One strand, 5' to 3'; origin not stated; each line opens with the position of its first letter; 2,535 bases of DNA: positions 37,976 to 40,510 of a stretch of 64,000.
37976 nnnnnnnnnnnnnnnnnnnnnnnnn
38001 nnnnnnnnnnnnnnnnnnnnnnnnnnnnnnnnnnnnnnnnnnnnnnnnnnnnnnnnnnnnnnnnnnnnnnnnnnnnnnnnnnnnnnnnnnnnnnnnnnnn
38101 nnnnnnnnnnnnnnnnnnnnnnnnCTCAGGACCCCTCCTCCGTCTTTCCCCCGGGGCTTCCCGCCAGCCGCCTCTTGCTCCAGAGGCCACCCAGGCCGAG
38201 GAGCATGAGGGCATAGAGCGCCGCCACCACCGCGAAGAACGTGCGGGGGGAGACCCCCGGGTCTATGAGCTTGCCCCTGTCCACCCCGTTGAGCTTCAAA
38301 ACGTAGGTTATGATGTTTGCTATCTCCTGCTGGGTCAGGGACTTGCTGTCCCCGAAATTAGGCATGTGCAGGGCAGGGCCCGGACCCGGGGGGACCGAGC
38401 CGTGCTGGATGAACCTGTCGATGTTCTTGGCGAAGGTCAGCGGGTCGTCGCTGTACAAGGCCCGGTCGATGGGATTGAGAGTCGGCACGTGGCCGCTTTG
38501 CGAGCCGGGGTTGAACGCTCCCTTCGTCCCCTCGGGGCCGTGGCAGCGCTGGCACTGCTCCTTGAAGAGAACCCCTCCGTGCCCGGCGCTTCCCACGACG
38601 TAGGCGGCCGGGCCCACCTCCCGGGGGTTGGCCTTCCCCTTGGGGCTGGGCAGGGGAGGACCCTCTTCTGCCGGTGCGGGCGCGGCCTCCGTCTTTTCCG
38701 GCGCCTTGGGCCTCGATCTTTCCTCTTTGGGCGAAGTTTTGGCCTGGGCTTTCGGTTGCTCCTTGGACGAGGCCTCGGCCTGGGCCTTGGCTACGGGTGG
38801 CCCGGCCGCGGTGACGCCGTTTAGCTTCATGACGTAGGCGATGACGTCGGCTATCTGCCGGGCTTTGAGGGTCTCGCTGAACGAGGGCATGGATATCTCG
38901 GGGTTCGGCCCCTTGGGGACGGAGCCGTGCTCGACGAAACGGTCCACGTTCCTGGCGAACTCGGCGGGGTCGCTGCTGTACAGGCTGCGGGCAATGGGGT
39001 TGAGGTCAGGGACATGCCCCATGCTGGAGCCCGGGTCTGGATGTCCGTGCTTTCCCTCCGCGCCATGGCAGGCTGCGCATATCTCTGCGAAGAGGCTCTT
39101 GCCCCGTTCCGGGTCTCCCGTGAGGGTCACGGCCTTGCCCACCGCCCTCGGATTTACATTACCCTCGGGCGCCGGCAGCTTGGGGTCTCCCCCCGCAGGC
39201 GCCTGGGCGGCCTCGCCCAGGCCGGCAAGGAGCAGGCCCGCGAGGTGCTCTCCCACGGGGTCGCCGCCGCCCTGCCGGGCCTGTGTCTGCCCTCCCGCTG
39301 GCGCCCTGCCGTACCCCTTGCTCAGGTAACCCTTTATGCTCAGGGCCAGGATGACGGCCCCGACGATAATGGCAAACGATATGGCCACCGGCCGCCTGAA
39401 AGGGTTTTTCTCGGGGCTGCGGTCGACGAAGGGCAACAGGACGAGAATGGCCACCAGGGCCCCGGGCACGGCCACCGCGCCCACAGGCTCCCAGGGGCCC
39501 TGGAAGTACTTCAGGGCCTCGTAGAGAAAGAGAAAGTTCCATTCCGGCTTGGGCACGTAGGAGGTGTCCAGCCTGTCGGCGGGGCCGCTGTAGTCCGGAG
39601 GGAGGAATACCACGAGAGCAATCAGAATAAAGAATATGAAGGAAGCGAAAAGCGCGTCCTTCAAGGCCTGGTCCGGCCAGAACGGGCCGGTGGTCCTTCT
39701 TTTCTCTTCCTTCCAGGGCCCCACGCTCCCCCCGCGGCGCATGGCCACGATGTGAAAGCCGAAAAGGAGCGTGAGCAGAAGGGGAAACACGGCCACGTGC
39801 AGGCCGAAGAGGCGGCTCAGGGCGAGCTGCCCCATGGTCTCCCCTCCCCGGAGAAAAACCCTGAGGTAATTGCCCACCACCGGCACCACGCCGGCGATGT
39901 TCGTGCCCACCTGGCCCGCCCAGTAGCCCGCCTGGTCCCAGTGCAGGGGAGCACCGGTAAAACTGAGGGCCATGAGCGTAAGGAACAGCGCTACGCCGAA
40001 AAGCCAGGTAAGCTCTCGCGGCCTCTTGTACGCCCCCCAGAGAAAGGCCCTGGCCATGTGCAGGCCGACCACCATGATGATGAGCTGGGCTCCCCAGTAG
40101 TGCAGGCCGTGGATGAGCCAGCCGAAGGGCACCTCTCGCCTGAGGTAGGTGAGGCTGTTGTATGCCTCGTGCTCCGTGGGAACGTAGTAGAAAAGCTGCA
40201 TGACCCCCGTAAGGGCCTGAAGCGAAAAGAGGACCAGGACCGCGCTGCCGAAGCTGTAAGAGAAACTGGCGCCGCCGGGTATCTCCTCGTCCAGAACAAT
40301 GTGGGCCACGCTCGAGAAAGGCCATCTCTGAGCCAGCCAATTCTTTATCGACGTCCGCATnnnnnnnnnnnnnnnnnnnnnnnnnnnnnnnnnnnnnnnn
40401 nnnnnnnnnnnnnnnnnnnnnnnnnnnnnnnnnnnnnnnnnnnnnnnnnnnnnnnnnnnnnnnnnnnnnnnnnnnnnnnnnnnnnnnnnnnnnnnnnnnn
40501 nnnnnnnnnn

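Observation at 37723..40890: Rieske/cytochrome b-c complex genes abut nuoA with a 1-nt gap, suggesting one complex III-like plus complex I transcription unit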

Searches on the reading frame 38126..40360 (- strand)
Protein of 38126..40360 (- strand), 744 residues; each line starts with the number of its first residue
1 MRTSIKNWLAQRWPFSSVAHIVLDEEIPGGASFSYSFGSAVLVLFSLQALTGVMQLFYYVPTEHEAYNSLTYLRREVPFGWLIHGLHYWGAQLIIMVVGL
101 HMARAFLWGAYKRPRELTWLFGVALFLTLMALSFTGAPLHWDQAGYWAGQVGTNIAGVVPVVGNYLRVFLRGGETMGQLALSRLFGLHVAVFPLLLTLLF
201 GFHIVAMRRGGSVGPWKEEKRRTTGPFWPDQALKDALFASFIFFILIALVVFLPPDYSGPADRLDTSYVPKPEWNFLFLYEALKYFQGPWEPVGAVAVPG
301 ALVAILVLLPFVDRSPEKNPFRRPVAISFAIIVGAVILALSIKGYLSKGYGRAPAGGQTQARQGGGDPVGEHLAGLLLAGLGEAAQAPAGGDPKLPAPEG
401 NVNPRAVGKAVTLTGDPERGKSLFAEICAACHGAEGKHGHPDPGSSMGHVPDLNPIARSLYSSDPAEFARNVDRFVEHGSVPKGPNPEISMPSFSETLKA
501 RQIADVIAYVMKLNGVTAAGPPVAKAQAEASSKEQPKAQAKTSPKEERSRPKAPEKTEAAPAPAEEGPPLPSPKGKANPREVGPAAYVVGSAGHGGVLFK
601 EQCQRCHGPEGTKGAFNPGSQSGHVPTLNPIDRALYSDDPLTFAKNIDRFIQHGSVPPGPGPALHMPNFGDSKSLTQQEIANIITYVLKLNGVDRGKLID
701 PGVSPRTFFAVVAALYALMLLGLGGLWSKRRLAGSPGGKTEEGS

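Call 7: search_protein_families(library=pfam, proteins=[window:38126-40360:-])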
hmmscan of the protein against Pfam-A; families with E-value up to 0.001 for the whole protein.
window:38126-40360:- (744 aa): 5 families
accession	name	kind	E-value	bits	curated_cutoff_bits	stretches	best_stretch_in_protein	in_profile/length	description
PF00033.24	Cytochrome_B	-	3.5e-45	154.6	27.2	1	26-209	5-187/189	Cytochrome b/b6/petB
PF13631.11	Cytochrom_B_N_2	-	5.3e-40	137.6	27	1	93-257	2-166/169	Cytochrome b(N-terminal)/b6/petB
PF00034.26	Cytochrom_C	-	4.1e-20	73.3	21.3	2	418-513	2-89/90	Cytochrome c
PF13442.11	Cytochrome_CBB3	-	1.8e-19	70.2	27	2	416-510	2-68/68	Cytochrome C oxidase, cbb3-type, subunit III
PF00032.22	Cytochrom_B_C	-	7.2e-09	36.3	20.7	1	260-345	1-83/102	Cytochrome b(C-terminal)/b6/petD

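Call 9: find_homologous_proteins(query=window:38126-40360:-)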
Query window:38126-40360:- (744 aa): 1051 proteins with E <= 0.001 among 8000 candidates; the best 120 are listed.
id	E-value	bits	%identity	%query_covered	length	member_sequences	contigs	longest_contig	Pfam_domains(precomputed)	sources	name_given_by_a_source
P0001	0.0e+0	1665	100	98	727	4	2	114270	PF00033.25,PF00032.23,PF13442.12,PF13631.12,PF00034.27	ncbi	ncbi:MAG: cytochrome b N-terminal domain-containing protein [Nitrospirota bacterium]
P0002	2.7e-284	963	57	98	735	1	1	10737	PF00033.25,PF00032.23,PF13442.12,PF13631.12,PF00034.27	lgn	-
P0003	3.7e-282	956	57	98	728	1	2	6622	PF00033.25,PF00032.23,PF13442.12,PF13631.12,PF00034.27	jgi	jgi:ubiquinol-cytochrome c reductase cytochrome b subunit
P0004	2.4e-279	947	57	95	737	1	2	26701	PF00033.25,PF00032.23,PF13442.12,PF13631.12,PF00034.27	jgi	jgi:ubiquinol-cytochrome c reductase cytochrome b subunit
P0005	5.8e-264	896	54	98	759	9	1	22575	PF00033.25,PF13442.12,PF13631.12,PF00034.27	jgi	jgi:ubiquinol-cytochrome c reductase cytochrome b subunit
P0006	4.3e-247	840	52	96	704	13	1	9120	PF00033.25,PF00032.23,PF13442.12,PF13631.12,PF00034.27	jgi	jgi:ubiquinol-cytochrome c reductase cytochrome b subunit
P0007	5.2e-240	817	53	99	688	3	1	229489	PF00033.25,PF00032.23,PF13442.12,PF13631.12,PF00034.27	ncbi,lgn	ncbi:MAG: hypothetical protein Kow0025_13640 [Thermodesulfovibrionales bacterium]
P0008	2.9e-220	752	56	70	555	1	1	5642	PF00033.25,PF00032.23,PF13442.12,PF13631.12,PF00034.27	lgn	-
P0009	1.8e-219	749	55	69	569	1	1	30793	PF00033.25,PF00032.23,PF13442.12,PF13631.12,PF00034.27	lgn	-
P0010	2.2e-217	742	57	70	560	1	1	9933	PF00033.25,PF00032.23,PF13442.12,PF13631.12,PF00034.27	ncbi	-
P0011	4.8e-217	741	57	70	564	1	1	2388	PF00033.25,PF00032.23,PF13442.12,PF13631.12,PF00034.27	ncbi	-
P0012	8.1e-217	740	46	98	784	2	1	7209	PF00033.25,PF00032.23,PF13442.12,PF13631.12,PF00034.27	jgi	jgi:ubiquinol-cytochrome c reductase cytochrome b subunit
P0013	1.2e-216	740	58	70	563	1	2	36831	PF00033.25,PF00032.23,PF13442.12,PF13631.12,PF00034.27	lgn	-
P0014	1.1e-215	736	58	70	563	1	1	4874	PF00033.25,PF00032.23,PF13442.12,PF13631.12,PF00034.27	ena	-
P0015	2.7e-215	735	53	70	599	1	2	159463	PF00033.25,PF00032.23,PF13442.12,PF13631.12,PF00034.27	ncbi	-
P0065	2.9e-201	689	55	47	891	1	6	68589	PF00033.25,PF22085.2,PF00032.23,PF02433.21,PF13442.12,PF13631.12,PF00034.27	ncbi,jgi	ncbi:MAG: c-type cytochrome [Candidatus Sulfobium sp.]|jgi:ubiquinol-cytochrome c reductase cytochro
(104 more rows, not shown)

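Call 11: find_related_loci(query=A1, collection=genome_contigs, flank=10000)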
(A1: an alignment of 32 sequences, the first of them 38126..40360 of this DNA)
Query A1 (744 aa) in genome_contigs; peptide patterns used: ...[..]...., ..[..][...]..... (x = any residue, [..] = any of these).
296 stretches matched a pattern; 275 encode a relative of the query (tblastn E <= 1e-3); the best 80 are kept; 80 distinct loci.
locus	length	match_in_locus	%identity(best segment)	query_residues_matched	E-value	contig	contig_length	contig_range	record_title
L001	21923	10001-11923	48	7-732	0e+0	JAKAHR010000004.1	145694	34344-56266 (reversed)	MAG: Nitrospirae bacterium isolate WY3.bin121 NODE_138_length_145694_cov_3.574931, whole genome shotgun sequence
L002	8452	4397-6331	48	5-733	0e+0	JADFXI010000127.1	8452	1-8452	MAG: Nitrospirae bacterium isolate nDJH13bin21 nDJH13_bin21_NODE_127_length_8452_cov_3.080240, whole genome shotgun sequ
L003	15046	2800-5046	43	7-732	0e+0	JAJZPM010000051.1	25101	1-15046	MAG: Nitrospirae bacterium isolate SKS1.bin124 NODE_3475_length_25101_cov_5.365340, whole genome shotgun sequence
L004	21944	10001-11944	46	1-732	0e+0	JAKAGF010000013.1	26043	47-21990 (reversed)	MAG: Nitrospirae bacterium isolate WY2.bin147 NODE_2449_length_26043_cov_3.072542, whole genome shotgun sequence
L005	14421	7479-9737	44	5-732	0e+0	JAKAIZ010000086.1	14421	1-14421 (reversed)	MAG: Nitrospirae bacterium isolate WY3.bin57 NODE_7392_length_14421_cov_1.719113, whole genome shotgun sequence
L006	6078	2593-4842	44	5-733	0e+0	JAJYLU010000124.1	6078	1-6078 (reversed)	MAG: Nitrospirae bacterium isolate DBS2-1.bin90 NODE_26446_length_6078_cov_1.268022, whole genome shotgun sequence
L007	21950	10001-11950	46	5-732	0e+0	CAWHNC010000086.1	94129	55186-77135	MAG: Nitrospirota bacterium isolate MFD04752.bin.1.93 genome assembly, contig: contig_43731, whole genome shotgun sequen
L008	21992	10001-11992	46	1-730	0e+0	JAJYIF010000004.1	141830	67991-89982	MAG: Nitrospirae bacterium isolate DBS2-1.bin112 NODE_171_length_141830_cov_2.900200, whole genome shotgun sequence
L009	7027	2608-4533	48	5-732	0e+0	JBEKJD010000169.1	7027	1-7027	MAG: Dissulfurispiraceae bacterium isolate SPRUCE 315 SPRUCE_315_169, whole genome shotgun sequence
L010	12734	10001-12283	43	7-730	0e+0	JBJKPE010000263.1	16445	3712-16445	MAG: Thermodesulfovibrionales bacterium isolate Bin_113 S1Ck127_2290500_flag_0_multi_24.9706_len_16445, whole genome sho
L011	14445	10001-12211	44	7-731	0e+0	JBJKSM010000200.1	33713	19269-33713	MAG: Thermodesulfovibrionales bacterium isolate Bin_82 S1Ck127_658605_flag_1_multi_7.9981_len_33713, whole genome shotgu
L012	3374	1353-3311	47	1-742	0e+0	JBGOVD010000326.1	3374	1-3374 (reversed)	MAG: Dissulfurispiraceae bacterium isolate OBJ_0618_7090110_123 k141_10724183_length_3374_cov_12.0000, whole genome shot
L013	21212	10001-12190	43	7-730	0e+0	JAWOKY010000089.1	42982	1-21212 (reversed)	MAG: Thermodesulfovibrionales bacterium isolate bin_2_1 c_000040972612, whole genome shotgun sequence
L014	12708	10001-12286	43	7-731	0e+0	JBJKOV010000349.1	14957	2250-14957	MAG: Thermodesulfovibrionales bacterium isolate Bin_104 S1Ck127_179788_flag_0_multi_8.9838_len_14957, whole genome shotg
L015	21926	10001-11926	44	1-727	0e+0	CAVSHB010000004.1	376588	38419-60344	MAG: uncultured Nitrospiraceae bacterium isolate MFD01476.bin.1.136 genome assembly, contig: contig_55730, whole genome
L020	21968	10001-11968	47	1-735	0e+0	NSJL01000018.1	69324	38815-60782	MAG: Nitrospira sp. isolate Ru_enrich_NS NODE_185_length_69324_cov_106.086, whole genome shotgun sequence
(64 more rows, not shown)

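Call 35: find_encoding_contigs(protein=P0001, flank=2000, max_places=3)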
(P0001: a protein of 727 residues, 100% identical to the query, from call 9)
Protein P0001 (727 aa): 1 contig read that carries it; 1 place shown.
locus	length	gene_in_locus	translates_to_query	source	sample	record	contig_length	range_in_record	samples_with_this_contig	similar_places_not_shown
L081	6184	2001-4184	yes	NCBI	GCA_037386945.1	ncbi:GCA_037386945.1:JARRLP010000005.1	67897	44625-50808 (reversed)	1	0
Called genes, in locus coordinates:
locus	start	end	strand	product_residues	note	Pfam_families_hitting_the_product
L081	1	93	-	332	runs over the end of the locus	PF01564:Spermine_synth, PF01596:Methyltransf_3 (weak), PF13649:Methyltransf_25 (weak), PF05430:Methyltransf_30 (weak)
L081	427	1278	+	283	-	PF00753:Lactamase_B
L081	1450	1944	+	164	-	PF00355:Rieske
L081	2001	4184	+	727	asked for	PF00033:Cytochrome_B, PF13631:Cytochrom_B_N_2, PF00032:Cytochrom_B_C, PF00034:Cytochrom_C, PF13442:Cytochrome_CBB3, PF00034:Cytochrom_C (weak), PF13442:Cytochrome_CBB3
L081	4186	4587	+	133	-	PF00507:Oxidored_q4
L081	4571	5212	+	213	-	PF01058:Oxidored_q6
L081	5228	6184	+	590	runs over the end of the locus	PF00329:Complex1_30kDa, PF00346:Complex1_49kDa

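Call 45: search_protein_families(library=ncbifam, proteins=[window:38126-40360:-], max_evalue=0.00001)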
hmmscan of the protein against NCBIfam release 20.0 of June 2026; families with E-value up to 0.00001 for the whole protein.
window:38126-40360:- (744 aa): 10 families
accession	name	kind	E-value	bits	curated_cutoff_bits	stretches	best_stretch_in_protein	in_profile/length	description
NF002990.0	PRK03735.1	subfamily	1.6e-57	194.9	325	1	3-215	3-222/223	cytochrome b6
NF040969.1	cytb_ExtP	equivalog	2.4e-55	187.6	290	1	31-213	21-203/205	selenite/tellurite reduction operon b-type cytochrome ExtP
NF041076.1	cyt_b_SoxC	equivalog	3.9e-33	115.1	740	2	34-220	27-207/542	proton pump complex cytochrome B SoxC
NF050120.1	bc1_QcrB_actin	exception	5.1e-28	98.2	500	1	65-291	73-304/458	cytochrome bc1 complex cytochrome b subunit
TIGR00782.1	ccoP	equivalog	2.8e-13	49.8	179.95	1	418-524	108-203/285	cytochrome-c oxidase, cbb3-type subunit III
NF050122.1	bc1_QcrC_actin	exception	3e-11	43.1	200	0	588-630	132-171/253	cytochrome bc1 complex diheme cytochrome c subunit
NF045930.1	Cytc6PetJCyano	equivalog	1.4e-09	37.8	135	0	489-512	81-104/110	cytochrome c6 PetJ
NF011054.0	PRK14486.1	equivalog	6.1e-07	29.2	447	0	419-512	217-289/294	putative bifunctional cbb3-type cytochrome c oxidase subunit II/cytochrome c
TIGR04485.1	thiosulf_SoxX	equivalog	3.5e-06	27.6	61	0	428-512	5-77/78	sulfur oxidation c-type cytochrome SoxX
TIGR04494.1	c550_PedF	equivalog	5.7e-06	26.3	122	0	420-510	54-127/133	cytochrome c-550 PedF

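Call 48: search_protein_families(library=pfam, proteins=[L020:13076-13930:+, L020:13927-15549:+, L020:15563-16156:+, L020:16471-17373:+, L020:17370-18281:+, L020:18226-19806:+, L015:12127-13488:+, L015:14048-15610:+, L015:16157-17200:+, L015:17204-18601:+], max_evalue=0.00001)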
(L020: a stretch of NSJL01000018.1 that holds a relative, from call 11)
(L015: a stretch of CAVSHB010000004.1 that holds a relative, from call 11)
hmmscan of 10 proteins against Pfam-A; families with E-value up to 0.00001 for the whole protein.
L020:13076-13930:+ (284 aa): 1 family
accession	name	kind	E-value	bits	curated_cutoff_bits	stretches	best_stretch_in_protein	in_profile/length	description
PF02630.20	SCO1-SenC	-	2.6e-07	31.1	22.8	1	58-174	6-113/134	SCO1/SenC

L020:13927-15549:+ (540 aa): 1 family
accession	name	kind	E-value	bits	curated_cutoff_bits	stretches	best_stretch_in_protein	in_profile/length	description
PF00115.25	COX1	-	2.7e-149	498.2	34.8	1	38-479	1-435/436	Cytochrome C and Quinol oxidase polypeptide I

L020:15563-16156:+ (197 aa): 1 family
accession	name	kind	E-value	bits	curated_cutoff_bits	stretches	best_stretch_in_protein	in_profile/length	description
PF00510.24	COX3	-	6.9e-15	56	23.8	1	7-195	74-255/258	Cytochrome c oxidase subunit III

L020:16471-17373:+ (300 aa): 4 families
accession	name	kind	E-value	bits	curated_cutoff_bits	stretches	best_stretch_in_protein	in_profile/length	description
PF00116.26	COX2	-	2.1e-17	63.6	22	1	116-181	48-113/120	Cytochrome C oxidase subunit II, periplasmic domain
PF02790.20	COX2_TM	-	3.2e-07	30.9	22.8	1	23-71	30-79/88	Cytochrome C oxidase subunit II, transmembrane domain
PF00034.26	Cytochrom_C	-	3.4e-07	31.9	21.3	1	207-299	2-89/90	Cytochrome c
PF13473.12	Cupredoxin_1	-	3.2e-06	27.6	27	0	112-171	33-93/104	Cupredoxin-like domain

L020:17370-18281:+ (303 aa): 1 family
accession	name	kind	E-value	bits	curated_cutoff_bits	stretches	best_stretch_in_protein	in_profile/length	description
PF01040.23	UbiA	-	3.7e-44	151.3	34.2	1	25-266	4-244/250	UbiA prenyltransferase family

L020:18226-19806:+ (526 aa): 6 families
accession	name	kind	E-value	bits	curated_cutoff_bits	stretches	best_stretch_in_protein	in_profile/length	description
PF13365.12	Trypsin_2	-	8.5e-36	124.3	27.6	1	154-288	1-144/144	Trypsin-like peptidase domain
PF13180.12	PDZ_2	-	1.4e-30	105.8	27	2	328-418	2-80/80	PDZ domain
PF00089.32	Trypsin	-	6.9e-21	75.5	20.6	1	153-312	26-217/220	Trypsin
PF17820.7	PDZ_6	-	8.4e-20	70.7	27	1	354-407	2-54/54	PDZ domain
PF00595.29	PDZ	-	8.4e-19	68.2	23.2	1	323-399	6-74/81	PDZ domain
PF19805.5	DUF6288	-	5.1e-06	26.3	26.3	0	462-488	4-30/402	Family of unknown function (DUF6288)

L015:12127-13488:+ (453 aa): 4 families
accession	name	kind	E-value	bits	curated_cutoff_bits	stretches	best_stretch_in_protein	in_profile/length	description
PF07992.20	Pyr_redox_2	-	2.5e-56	191.7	26.1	1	4-317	1-287/291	Pyridine nucleotide-disulphide oxidoreductase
PF02852.28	Pyr_redox_dim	-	3.6e-28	98.4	25.3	1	341-448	1-109/110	Pyridine nucleotide-disulphide oxidoreductase, dimerisation domain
PF00070.33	Pyr_redox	-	2.7e-16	60.3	22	1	170-238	2-71/82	Pyridine nucleotide-disulphide oxidoreductase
PF13738.12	Pyr_redox_3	-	3.4e-12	46.7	30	1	117-303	112-303/305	Pyridine nucleotide-disulphide oxidoreductase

L015:14048-15610:+ (520 aa): 7 families
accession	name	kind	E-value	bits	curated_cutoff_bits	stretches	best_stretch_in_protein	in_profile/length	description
PF00665.32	rve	-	1.7e-18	67.2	32.6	1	153-252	3-102/102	Integrase core domain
PF13683.12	rve_3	-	7.6e-17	61.3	26.5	1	242-306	3-67/67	Integrase core domain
PF13565.12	HTH_32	-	2.3e-10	41.3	33.7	1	55-126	1-73/73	Homeodomain-like domain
PF24764.1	rva_4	-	6.4e-09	36.2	26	1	150-272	3-119/194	Integrase core domain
PF01527.26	HTH_Tnp_1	-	1.6e-08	35.1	24.1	1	19-74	3-57/75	Transposase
PF13518.12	HTH_28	-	2.7e-08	34.2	25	1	27-72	1-45/52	Helix-turn-helix domain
PF13384.12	HTH_23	-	4.5e-08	33.1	24.6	1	28-71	7-49/50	Homeodomain-like domain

L015:16157-17200:+ (347 aa): 0 families

L015:17204-18601:+ (465 aa): 2 families
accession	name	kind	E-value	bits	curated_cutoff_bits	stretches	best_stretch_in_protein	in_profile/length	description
PF09335.16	VTT_dom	-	5.9e-28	98.2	33.9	1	304-421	1-122/123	VTT domain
PF02754.22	CCG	-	4.8e-09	36.6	20.6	0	95-178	1-84/85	Cysteine-rich domain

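Call 50: find_encoding_contigs(protein=P0065, flank=10000, max_places=2)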
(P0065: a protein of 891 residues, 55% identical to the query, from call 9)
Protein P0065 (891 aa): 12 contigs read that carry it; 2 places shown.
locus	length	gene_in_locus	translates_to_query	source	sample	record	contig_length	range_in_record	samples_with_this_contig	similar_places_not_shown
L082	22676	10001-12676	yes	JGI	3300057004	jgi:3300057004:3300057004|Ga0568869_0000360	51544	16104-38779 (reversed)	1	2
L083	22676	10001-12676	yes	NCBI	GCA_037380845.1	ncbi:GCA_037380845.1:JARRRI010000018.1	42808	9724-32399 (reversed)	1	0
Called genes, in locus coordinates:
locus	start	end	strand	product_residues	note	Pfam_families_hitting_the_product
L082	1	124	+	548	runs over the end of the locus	PF00479:G6PD_N, PF02781:G6PD_C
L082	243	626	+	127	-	PF12732:YtxH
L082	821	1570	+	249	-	PF12837:Fer4_6 (weak), PF12838:Fer4_7 (faint), PF13237:Fer4_10 (weak), PF14697:Fer4_21 (weak), PF27217:AF_0155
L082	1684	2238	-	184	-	PF13588:HSDR_N_2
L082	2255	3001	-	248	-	PF00994:MoCF_biosynth, PF24102:FLAD1_M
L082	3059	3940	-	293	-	PF13524:Glyco_trans_1_2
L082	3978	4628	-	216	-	PF25948:DUF7986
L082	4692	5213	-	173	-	PF05951:Peptidase_M15_2, PF08291:Peptidase_M15_3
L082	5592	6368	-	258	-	PF02622:DUF179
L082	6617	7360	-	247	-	PF00072:Response_reg, PF07238:PilZ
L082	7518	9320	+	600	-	PF19291:TREH_N, PF00723:Glyco_hydro_15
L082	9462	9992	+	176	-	PF00355:Rieske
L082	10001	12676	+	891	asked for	PF00033:Cytochrome_B, PF13631:Cytochrom_B_N_2, PF00032:Cytochrom_B_C, PF00034:Cytochrom_C, PF00034:Cytochrom_C, PF13442:Cytochrome_CBB3, PF00034:Cytochrom_C, PF13442:Cytochrome_CBB3, +5 more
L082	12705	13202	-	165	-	PF02566:OsmC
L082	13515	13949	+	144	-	PF01042:Ribonuc_L-PSP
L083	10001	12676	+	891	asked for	PF00033:Cytochrome_B, PF13631:Cytochrom_B_N_2, PF00032:Cytochrom_B_C, PF00034:Cytochrom_C, PF00034:Cytochrom_C, PF13442:Cytochrome_CBB3, PF00034:Cytochrom_C, PF13442:Cytochrome_CBB3, +5 more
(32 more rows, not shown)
